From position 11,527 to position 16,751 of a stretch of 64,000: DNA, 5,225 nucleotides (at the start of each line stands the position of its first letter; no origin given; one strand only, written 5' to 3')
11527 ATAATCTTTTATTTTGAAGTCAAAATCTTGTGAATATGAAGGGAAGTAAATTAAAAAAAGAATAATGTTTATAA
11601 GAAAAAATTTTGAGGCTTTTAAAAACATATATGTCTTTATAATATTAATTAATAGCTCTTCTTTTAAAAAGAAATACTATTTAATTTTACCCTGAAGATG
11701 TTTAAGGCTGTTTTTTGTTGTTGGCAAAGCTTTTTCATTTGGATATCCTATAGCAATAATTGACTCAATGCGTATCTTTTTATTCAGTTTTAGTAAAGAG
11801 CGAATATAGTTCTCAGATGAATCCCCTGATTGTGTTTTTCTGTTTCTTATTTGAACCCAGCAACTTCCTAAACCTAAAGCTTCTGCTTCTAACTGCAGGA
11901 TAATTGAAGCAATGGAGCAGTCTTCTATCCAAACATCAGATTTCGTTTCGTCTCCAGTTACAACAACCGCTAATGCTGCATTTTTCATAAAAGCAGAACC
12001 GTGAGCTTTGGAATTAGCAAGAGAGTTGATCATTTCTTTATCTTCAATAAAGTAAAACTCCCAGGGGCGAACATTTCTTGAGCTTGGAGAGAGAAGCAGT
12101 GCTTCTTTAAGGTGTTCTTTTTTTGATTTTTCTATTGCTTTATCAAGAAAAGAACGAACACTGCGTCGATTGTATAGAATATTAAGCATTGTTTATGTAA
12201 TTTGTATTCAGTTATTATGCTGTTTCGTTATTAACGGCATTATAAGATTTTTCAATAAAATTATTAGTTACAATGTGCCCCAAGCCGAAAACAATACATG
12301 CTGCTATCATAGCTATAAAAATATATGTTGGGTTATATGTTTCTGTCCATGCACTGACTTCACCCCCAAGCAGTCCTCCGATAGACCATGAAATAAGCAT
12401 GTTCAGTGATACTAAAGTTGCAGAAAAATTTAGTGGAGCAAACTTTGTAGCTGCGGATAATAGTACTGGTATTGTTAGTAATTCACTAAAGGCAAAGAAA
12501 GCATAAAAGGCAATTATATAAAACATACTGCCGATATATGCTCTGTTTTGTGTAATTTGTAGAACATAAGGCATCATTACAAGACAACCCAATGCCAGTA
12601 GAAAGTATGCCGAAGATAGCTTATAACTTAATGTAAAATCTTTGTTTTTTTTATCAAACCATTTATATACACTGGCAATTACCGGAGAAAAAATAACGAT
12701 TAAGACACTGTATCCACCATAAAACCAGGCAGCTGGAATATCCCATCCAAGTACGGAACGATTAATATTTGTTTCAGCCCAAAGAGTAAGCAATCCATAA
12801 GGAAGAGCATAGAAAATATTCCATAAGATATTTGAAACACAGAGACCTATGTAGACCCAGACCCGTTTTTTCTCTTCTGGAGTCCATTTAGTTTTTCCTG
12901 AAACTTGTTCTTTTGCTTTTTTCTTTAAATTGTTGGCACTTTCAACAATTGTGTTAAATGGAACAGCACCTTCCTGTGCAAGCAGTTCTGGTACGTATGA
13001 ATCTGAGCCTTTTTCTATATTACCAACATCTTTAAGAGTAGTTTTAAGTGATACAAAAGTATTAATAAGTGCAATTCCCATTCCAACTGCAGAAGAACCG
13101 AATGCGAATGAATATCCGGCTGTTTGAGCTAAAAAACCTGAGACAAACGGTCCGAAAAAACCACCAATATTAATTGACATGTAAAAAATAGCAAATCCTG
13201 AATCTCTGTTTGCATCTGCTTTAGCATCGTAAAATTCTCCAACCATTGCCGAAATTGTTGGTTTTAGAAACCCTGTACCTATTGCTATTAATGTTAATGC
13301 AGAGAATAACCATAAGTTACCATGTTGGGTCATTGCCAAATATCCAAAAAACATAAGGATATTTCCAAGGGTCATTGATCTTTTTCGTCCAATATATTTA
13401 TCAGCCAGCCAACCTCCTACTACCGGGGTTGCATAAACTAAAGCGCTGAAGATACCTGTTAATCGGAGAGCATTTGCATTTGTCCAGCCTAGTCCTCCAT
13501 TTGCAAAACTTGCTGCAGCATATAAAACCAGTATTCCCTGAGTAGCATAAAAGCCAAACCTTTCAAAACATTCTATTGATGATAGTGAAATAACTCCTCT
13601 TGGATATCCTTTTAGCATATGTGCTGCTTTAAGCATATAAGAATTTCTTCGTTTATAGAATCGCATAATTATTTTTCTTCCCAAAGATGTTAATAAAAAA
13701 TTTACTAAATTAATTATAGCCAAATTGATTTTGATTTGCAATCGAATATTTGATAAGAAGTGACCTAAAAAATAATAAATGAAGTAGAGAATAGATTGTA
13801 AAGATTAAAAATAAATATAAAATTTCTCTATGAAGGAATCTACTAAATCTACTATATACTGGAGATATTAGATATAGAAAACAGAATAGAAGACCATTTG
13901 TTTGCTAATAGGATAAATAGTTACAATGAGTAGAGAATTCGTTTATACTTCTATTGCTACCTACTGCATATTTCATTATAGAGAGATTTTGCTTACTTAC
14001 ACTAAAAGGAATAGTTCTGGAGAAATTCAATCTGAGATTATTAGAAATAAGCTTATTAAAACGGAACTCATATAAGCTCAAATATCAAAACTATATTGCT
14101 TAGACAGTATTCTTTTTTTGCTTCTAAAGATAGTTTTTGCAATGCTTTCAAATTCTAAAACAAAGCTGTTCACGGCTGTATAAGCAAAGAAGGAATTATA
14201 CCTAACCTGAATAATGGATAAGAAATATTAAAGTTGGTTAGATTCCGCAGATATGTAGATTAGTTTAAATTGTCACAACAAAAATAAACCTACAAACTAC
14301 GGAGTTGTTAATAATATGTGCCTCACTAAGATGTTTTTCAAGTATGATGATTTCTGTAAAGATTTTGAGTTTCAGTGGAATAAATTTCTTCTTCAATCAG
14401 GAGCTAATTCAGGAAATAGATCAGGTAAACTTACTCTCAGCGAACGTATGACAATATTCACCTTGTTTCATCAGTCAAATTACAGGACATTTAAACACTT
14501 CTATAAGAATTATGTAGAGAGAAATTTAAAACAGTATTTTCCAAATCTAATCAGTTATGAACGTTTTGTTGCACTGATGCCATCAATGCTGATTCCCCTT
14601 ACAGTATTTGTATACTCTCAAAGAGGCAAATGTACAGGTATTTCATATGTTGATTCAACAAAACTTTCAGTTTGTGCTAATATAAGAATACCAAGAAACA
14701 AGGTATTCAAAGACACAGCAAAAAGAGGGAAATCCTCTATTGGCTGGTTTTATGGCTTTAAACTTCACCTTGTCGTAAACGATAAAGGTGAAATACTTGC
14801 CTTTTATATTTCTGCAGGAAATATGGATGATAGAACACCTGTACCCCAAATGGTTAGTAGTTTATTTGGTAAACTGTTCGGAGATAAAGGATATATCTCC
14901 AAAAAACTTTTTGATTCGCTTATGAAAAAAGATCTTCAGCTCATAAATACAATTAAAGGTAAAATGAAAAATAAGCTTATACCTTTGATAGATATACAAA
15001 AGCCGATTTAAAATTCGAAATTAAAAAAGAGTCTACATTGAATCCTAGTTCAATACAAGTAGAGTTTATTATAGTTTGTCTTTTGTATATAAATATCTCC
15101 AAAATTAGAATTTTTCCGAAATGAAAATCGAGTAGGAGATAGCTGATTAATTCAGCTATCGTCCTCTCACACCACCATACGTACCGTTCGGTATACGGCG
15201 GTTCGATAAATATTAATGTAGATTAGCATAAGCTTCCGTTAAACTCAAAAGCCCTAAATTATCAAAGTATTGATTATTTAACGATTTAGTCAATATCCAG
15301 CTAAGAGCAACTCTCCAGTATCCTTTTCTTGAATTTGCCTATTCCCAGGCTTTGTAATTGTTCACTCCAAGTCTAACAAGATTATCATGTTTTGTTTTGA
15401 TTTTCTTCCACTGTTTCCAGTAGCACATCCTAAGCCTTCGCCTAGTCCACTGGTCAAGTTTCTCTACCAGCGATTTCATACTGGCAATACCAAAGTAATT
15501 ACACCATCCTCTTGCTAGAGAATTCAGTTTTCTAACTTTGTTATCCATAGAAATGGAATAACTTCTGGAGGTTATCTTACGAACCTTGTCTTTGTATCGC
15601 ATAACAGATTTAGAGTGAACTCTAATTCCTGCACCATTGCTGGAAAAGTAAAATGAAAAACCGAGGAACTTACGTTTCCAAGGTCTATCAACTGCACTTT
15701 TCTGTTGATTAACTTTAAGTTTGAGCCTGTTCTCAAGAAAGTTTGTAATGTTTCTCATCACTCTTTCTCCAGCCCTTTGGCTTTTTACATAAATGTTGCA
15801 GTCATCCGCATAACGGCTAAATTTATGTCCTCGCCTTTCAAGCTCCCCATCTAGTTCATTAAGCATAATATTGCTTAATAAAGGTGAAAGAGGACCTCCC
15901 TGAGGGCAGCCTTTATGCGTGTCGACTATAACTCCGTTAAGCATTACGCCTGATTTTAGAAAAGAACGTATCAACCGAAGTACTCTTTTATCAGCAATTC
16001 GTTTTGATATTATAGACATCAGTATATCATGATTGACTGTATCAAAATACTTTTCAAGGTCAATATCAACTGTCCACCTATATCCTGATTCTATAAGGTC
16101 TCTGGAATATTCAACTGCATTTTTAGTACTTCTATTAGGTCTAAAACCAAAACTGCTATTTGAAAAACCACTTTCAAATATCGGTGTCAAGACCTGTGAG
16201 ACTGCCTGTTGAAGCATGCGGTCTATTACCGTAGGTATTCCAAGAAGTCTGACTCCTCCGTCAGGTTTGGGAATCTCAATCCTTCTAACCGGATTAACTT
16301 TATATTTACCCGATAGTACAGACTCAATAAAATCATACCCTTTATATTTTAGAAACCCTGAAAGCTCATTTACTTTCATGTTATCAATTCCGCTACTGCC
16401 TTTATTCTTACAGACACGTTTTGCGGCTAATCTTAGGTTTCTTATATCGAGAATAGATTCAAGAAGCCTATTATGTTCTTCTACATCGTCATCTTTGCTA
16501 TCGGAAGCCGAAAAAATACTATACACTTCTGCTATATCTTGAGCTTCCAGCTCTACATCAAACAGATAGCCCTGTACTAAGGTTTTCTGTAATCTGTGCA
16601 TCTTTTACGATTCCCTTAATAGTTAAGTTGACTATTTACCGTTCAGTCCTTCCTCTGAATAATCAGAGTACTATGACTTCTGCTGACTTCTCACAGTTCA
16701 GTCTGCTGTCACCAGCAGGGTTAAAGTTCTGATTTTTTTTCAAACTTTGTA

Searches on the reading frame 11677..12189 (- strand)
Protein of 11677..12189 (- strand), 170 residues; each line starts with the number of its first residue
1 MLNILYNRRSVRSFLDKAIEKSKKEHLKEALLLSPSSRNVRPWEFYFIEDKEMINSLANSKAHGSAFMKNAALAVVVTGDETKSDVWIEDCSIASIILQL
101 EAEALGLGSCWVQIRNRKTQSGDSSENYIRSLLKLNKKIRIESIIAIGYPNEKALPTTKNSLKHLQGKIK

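Call 46: search_protein_families(library=pfam, proteins=[window:11677-12189:-], max_evalue=0.0001)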
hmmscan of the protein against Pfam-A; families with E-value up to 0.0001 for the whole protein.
window:11677-12189:- (170 aa): 2 families
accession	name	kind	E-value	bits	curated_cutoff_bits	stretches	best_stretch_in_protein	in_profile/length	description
PF00881.29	Nitroreductase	-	5.7e-20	72.6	23.5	2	7-59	3-55/167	Nitroreductase family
PF14512.11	TM1586_NiRdase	-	1.3e-12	48.2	27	1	4-165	5-148/215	Putative TM nitroreductase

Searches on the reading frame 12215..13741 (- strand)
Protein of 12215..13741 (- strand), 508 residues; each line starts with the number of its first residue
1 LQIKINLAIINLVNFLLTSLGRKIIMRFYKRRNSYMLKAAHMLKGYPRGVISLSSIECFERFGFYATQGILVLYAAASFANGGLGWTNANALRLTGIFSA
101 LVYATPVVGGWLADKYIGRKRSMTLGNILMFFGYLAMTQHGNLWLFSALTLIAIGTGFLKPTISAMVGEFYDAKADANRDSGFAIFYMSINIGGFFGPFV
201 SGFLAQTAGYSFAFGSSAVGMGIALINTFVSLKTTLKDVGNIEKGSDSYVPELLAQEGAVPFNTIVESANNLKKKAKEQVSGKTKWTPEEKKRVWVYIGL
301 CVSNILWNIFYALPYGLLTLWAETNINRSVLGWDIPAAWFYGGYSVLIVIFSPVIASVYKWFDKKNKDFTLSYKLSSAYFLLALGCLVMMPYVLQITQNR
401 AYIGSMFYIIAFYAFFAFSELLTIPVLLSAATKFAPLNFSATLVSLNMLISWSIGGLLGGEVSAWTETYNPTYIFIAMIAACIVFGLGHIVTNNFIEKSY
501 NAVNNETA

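Call 46: search_protein_families(library=pfam, proteins=[window:12215-13741:-], max_evalue=0.0001)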
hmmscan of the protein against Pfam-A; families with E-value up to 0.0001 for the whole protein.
window:12215-13741:- (508 aa): 2 families
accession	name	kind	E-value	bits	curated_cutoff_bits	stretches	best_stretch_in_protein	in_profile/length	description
PF00854.27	PTR2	-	2.8e-37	129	27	1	123-466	4-379/392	POT family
PF07690.21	MFS_1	-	1.1e-29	104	33.4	1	62-459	10-346/347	Major Facilitator Superfamily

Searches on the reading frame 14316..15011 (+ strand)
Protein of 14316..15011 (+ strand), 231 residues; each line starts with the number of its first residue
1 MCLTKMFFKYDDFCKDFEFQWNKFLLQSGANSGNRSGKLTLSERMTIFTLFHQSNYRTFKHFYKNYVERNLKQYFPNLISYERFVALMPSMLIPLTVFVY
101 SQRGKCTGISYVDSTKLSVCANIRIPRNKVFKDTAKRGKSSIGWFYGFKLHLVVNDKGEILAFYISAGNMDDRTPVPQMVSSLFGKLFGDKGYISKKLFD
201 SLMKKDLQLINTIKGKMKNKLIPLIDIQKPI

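Call 46: search_protein_families(library=pfam, proteins=[window:14316-15011:+], max_evalue=0.0001)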
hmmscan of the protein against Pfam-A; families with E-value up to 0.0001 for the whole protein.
window:14316-15011:+ (231 aa): 2 families
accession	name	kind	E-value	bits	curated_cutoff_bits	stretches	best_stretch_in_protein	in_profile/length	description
PF13612.12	DDE_Tnp_1_3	-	2.8e-54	183.8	27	1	103-226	1-124/155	Transposase DDE domain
PF01609.27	DDE_Tnp_1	-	4.1e-12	46.7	23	1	108-213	5-106/200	Transposase DDE domain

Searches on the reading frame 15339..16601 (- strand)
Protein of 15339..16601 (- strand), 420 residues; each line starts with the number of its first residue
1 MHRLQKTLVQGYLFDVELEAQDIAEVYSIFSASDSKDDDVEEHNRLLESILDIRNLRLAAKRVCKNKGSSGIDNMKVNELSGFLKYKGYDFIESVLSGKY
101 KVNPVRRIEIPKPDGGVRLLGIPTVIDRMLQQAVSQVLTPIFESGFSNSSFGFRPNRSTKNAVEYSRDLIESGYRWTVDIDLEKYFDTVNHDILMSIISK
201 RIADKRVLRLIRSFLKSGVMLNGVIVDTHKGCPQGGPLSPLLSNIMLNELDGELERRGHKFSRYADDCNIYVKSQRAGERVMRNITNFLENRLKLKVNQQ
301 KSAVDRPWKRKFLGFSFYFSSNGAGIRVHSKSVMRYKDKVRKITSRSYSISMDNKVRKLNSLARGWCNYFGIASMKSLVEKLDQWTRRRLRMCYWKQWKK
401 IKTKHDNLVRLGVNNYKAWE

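Call 29: search_protein_families(library=pfam, proteins=[window:15339-16601:-], max_evalue=0.00001)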
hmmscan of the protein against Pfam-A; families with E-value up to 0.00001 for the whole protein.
window:15339-16601:- (420 aa): 2 families
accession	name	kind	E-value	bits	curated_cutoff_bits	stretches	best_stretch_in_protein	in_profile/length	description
PF00078.32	RVT_1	-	1.7e-42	145.9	29.6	1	110-316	1-204/205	Reverse transcriptase (RNA-dependent DNA polymerase)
PF08388.16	GIIM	-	7.6e-22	77.5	23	1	334-410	2-78/80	Group II intron, maturase-specific domain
